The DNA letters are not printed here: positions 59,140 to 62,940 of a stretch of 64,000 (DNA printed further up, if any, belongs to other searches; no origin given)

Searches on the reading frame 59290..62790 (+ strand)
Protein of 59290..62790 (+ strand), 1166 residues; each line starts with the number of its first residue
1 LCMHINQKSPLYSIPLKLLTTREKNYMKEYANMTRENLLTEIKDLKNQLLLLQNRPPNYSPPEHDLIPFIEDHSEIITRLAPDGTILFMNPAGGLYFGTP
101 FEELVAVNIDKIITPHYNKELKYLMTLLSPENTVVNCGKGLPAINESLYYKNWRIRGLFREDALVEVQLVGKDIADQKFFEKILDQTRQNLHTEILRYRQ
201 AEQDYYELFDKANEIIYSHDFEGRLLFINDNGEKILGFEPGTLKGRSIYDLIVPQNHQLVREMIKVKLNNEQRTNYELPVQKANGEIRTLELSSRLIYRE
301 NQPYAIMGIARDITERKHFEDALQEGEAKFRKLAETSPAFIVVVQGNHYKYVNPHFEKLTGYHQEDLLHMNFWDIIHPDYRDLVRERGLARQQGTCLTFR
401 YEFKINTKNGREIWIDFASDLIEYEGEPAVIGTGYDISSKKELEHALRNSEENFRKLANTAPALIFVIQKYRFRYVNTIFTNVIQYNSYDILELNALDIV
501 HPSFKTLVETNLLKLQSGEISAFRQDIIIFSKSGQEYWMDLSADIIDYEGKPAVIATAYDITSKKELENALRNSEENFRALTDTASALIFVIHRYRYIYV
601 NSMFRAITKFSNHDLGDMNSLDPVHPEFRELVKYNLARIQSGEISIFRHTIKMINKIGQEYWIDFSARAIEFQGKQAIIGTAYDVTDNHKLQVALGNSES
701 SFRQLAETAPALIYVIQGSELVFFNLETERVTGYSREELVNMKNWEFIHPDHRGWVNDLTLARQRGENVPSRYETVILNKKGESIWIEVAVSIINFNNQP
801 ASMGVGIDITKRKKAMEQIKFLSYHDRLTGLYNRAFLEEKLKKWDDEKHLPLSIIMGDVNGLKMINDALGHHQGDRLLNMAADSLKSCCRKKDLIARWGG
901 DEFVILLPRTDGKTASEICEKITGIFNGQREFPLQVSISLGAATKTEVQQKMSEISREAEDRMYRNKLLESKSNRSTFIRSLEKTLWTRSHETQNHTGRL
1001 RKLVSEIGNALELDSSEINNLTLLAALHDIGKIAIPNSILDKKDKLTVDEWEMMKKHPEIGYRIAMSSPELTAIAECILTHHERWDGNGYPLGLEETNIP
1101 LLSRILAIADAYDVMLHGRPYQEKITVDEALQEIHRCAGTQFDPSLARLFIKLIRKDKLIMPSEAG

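Call 47: search_protein_families(library=pfam, proteins=[window:59290-62790:+], max_evalue=0.00001)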
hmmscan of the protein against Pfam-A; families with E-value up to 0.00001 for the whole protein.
window:59290-62790:+ (1166 aa): 10 families
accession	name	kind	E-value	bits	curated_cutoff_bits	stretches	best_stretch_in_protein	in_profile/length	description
PF08447.18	PAS_3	-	1.5e-48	163.4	25.6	3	351-429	3-83/89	PAS fold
PF13426.13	PAS_9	-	2.3e-43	147.1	27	3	220-315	8-103/103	PAS domain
PF13487.12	HD_5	-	9e-40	136.6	27.2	1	985-1146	6-170/170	HD domain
PF00989.32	PAS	-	5.2e-39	133.2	22.6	3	204-313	2-113/113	PAS fold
PF00990.26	GGDEF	-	1.3e-36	126.2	23.8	1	824-968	2-156/161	Diguanylate cyclase, GGDEF domain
PF08448.16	PAS_4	-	3.2e-28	98.6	23.1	1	209-317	1-109/110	PAS fold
PF13188.13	PAS_8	-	1.6e-26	91.7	21.8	1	328-384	1-58/65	PAS domain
PF01966.28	HD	-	4.4e-17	62.9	22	1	995-1115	3-116/116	HD domain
PF18095.7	PAS_12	-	8.4e-11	42.1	22.6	0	708-795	56-139/153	UPF0242 C-terminal PAS-like domain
PF14598.12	PAS_11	-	1.5e-07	31.8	25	0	217-271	6-60/109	PAS domain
